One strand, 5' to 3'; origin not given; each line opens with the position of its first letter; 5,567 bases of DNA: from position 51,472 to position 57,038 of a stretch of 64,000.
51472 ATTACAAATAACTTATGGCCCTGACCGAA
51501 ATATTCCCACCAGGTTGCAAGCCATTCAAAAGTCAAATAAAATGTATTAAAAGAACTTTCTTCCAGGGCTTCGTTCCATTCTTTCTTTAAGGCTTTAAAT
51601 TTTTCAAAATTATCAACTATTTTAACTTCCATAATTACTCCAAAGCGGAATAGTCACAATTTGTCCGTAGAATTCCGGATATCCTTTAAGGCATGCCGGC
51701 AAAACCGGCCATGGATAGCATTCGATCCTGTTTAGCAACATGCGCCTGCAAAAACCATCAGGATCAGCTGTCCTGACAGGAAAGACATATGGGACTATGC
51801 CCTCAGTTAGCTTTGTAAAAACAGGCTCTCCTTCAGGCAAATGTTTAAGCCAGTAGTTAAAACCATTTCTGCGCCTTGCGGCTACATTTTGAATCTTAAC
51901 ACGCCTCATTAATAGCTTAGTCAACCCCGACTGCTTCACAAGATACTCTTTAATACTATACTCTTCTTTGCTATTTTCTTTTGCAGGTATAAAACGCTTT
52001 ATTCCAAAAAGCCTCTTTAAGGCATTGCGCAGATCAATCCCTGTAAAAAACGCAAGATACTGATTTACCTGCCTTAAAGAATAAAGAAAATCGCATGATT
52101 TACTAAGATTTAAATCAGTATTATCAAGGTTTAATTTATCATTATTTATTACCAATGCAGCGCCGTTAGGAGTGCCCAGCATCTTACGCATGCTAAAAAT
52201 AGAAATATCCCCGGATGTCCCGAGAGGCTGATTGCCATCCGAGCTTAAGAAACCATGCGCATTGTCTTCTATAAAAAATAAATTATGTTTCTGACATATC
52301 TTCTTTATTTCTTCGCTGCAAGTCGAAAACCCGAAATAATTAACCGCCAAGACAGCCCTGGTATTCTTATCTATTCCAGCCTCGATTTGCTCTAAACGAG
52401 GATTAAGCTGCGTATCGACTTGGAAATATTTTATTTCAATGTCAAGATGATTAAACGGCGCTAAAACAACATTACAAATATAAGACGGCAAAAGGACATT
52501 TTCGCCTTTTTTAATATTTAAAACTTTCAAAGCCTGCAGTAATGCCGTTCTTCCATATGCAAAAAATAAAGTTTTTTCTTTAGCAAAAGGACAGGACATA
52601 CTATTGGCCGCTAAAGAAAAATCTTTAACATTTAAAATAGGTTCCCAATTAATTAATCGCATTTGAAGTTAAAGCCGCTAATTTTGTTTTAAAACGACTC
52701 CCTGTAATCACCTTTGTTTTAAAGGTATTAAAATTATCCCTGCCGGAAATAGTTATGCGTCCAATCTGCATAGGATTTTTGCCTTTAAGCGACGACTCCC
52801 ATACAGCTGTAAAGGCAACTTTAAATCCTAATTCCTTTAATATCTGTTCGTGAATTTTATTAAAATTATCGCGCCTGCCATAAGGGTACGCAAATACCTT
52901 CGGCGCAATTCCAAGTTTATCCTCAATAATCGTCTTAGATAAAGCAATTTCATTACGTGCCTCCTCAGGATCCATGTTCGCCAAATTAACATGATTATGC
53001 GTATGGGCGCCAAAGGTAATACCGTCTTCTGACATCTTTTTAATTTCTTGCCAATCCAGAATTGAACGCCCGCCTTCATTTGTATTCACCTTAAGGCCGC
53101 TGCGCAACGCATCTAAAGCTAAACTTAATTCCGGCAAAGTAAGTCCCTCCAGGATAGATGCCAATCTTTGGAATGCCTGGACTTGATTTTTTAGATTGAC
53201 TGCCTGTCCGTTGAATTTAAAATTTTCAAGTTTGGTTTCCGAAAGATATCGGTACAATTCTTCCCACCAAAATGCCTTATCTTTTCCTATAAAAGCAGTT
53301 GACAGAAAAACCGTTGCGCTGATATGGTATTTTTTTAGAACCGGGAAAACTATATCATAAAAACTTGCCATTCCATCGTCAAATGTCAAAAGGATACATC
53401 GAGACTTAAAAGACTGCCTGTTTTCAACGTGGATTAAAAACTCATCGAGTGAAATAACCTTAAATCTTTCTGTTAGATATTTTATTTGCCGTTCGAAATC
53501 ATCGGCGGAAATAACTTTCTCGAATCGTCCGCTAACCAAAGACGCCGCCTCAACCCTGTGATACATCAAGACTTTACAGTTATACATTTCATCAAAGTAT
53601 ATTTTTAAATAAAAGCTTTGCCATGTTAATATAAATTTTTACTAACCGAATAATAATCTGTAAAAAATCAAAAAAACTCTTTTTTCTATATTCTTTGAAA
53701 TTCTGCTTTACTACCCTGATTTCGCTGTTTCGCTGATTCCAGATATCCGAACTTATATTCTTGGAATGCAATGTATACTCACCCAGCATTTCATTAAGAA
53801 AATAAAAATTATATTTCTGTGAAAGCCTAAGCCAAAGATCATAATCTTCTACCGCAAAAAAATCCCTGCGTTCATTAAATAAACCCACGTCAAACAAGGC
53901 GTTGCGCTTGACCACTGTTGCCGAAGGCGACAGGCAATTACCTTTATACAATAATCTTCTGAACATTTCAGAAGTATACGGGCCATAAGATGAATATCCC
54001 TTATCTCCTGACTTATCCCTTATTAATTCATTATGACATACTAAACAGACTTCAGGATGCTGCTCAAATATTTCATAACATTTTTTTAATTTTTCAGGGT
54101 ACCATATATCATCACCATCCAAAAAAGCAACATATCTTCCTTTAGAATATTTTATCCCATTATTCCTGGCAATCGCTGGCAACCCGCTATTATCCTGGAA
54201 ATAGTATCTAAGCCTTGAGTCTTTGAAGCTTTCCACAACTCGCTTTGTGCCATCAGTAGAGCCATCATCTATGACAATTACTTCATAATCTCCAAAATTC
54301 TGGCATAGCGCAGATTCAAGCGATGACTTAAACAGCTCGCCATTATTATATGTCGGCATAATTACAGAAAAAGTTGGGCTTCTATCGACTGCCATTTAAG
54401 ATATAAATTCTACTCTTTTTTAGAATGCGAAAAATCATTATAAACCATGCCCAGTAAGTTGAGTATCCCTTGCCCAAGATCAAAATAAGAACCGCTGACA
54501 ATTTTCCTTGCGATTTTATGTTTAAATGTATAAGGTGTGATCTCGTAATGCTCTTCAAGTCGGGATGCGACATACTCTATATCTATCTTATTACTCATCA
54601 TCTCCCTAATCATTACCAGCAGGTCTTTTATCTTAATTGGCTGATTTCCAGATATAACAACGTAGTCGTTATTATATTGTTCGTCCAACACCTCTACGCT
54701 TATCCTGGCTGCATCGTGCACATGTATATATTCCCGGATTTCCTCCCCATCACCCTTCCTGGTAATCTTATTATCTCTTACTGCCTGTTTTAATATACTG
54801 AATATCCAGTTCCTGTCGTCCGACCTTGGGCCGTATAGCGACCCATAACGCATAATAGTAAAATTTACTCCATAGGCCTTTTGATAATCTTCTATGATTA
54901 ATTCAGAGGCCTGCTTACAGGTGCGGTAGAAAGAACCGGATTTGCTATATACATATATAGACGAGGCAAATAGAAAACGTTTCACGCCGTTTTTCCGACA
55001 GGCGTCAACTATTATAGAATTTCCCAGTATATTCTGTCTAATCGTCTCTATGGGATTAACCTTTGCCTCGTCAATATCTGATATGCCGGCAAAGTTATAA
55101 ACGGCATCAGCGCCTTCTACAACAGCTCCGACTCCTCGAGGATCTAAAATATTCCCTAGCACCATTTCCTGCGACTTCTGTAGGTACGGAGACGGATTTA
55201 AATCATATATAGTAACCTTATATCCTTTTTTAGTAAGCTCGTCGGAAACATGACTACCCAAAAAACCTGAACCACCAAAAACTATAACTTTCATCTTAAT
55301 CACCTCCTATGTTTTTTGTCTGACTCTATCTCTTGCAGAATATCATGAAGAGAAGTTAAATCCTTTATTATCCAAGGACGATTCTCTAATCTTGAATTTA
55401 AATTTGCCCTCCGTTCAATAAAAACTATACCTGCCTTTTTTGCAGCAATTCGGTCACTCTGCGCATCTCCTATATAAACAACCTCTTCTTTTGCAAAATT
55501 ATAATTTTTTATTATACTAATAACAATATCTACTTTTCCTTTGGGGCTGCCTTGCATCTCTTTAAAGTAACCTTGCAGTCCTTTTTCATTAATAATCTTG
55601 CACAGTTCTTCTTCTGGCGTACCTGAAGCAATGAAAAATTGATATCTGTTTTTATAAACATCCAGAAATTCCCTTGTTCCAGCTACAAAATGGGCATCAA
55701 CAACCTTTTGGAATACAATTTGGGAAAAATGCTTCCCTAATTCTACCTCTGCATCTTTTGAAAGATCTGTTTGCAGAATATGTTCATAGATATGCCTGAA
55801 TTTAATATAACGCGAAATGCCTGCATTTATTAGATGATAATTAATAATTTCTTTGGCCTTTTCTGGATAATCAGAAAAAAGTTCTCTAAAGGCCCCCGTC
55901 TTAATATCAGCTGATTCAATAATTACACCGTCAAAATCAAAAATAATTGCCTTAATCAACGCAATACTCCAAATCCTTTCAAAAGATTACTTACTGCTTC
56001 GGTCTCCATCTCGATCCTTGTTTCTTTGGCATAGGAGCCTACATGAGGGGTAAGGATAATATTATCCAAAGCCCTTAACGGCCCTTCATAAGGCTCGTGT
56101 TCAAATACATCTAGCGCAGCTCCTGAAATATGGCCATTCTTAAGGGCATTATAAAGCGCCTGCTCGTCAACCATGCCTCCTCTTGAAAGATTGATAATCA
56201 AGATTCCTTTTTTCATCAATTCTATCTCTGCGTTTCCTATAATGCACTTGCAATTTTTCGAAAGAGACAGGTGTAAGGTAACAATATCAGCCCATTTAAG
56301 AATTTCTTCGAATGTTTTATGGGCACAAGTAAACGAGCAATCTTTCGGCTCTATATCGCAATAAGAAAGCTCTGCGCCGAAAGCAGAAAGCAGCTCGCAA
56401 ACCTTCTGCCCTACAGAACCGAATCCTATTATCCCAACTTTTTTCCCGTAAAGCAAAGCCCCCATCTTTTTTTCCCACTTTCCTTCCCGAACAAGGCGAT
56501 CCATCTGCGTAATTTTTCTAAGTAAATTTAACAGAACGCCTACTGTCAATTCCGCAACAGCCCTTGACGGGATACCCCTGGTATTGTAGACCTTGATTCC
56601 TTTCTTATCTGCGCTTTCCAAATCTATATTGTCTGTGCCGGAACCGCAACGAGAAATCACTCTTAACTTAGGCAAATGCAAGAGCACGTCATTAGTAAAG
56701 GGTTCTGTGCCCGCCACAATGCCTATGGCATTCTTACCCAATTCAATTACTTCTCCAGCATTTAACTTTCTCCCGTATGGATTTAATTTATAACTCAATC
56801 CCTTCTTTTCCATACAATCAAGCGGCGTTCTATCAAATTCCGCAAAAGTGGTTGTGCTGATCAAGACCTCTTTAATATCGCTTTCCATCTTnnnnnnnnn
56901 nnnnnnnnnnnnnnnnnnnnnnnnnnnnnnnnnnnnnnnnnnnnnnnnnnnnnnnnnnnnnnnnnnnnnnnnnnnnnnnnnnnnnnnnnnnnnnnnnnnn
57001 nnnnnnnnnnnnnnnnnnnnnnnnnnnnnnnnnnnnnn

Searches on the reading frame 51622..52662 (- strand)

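Call 9: search_protein_families(library=pfam, proteins=[window:51622-52662:-], max_evalue=0.00001)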
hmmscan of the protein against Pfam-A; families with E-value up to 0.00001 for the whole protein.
window:51622-52662:- (346 aa): 1 family
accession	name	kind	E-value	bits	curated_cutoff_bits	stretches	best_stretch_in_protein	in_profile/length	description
PF01041.23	DegT_DnrJ_EryC1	-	9.3e-22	78.2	19.8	1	36-178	47-192/360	DegT/DnrJ/EryC1/StrS aminotransferase family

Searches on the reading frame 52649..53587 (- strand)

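Call 9: search_protein_families(library=pfam, proteins=[window:52649-53587:-], max_evalue=0.00001)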
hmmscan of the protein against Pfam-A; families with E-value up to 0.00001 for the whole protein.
window:52649-53587:- (312 aa): 1 family
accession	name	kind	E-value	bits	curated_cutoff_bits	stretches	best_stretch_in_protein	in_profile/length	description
PF01522.26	Polysacc_deac_1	-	3.8e-29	101.6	23.1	1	60-257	4-123/124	Polysaccharide deacetylase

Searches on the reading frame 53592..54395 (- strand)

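Call 9: search_protein_families(library=pfam, proteins=[window:53592-54395:-], max_evalue=0.00001)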
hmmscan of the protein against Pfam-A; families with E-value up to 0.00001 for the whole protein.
window:53592-54395:- (267 aa): 4 families
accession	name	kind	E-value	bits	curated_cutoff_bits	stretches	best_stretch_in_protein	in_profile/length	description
PF00535.33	Glycos_transf_2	-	7.3e-36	124.1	23.3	1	10-167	1-164/168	Glycosyl transferase family 2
PF10111.15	Glyco_tranf_2_2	-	8.8e-20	71.8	27.3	1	35-237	28-229/276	Glycosyltransferase like family 2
PF13641.12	Glyco_tranf_2_3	-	2.3e-16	61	27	1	7-193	1-196/230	Glycosyltransferase like family 2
PF13632.12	Glyco_trans_2_3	-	1.1e-06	29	27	1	88-230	1-144/198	Glycosyl transferase family group 2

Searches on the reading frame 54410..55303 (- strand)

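Call 9: search_protein_families(library=pfam, proteins=[window:54410-55303:-], max_evalue=0.00001)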
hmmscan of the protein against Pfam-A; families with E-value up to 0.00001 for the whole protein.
window:54410-55303:- (297 aa): 7 families
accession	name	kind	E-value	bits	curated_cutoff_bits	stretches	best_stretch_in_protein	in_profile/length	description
PF01370.27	Epimerase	-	5e-44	150.9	20.9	1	6-214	1-237/240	NAD dependent epimerase/dehydratase family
PF16363.11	GDP_Man_Dehyd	-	1.1e-27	97.8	27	1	8-241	2-271/332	GDP-mannose 4,6 dehydratase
PF13460.12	NAD_binding_10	-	1.1e-15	58.4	27.2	1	10-183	1-171/184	NAD(P)H-binding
PF02719.21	Polysacc_synt_2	-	2.7e-15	56.8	20.2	1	40-249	51-265/293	Polysaccharide biosynthesis protein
PF01073.25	3Beta_HSD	-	5.4e-15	55.6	22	1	7-119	1-120/280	3-beta hydroxysteroid dehydrogenase/isomerase family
PF04321.23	RmlD_sub_bind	-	2.5e-10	40.4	27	1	4-210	1-201/287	RmlD substrate binding domain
PF05368.20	NmrA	-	3.2e-09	37.3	27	1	3-149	2-142/298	NmrA-like family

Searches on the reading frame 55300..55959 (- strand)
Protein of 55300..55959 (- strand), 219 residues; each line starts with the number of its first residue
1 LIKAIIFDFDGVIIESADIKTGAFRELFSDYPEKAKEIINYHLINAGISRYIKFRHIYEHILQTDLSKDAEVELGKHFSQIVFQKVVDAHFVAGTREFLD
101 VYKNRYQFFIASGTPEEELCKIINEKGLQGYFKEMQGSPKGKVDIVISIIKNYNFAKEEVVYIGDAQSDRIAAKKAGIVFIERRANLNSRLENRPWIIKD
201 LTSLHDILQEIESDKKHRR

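Call 9: search_protein_families(library=pfam, proteins=[window:55300-55959:-], max_evalue=0.00001)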
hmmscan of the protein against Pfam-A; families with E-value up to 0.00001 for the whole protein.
window:55300-55959:- (219 aa): 2 families
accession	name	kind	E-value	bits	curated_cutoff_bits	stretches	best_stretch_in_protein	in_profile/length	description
PF13419.12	HAD_2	-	1.2e-17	65.1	23.8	1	5-181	1-176/178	Haloacid dehalogenase-like hydrolase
PF00702.32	Hydrolase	-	3.6e-16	60.6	26.4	1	2-177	1-191/191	haloacid dehalogenase-like hydrolase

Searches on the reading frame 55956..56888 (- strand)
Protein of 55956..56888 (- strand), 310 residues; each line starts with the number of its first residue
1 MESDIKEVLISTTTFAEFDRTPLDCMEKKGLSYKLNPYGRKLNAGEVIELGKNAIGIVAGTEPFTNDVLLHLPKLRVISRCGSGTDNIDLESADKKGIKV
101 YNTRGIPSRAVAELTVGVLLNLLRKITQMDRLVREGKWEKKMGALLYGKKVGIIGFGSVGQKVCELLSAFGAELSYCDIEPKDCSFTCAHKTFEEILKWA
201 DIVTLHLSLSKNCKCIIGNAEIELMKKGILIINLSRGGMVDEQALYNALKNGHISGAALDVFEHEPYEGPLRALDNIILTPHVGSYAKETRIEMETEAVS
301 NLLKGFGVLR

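Call 9: search_protein_families(library=pfam, proteins=[window:55956-56888:-], max_evalue=0.00001)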
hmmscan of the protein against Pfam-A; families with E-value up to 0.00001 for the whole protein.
window:55956-56888:- (310 aa): 2 families
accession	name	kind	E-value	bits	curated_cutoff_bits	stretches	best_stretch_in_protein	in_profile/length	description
PF02826.25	2-Hacid_dh_C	-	6.5e-54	182.4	25.1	1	117-284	2-178/178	D-isomer specific 2-hydroxyacid dehydrogenase, NAD binding domain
PF00389.36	2-Hacid_dh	-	2.7e-21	76.1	24.6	1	43-305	29-123/134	D-isomer specific 2-hydroxyacid dehydrogenase, catalytic domain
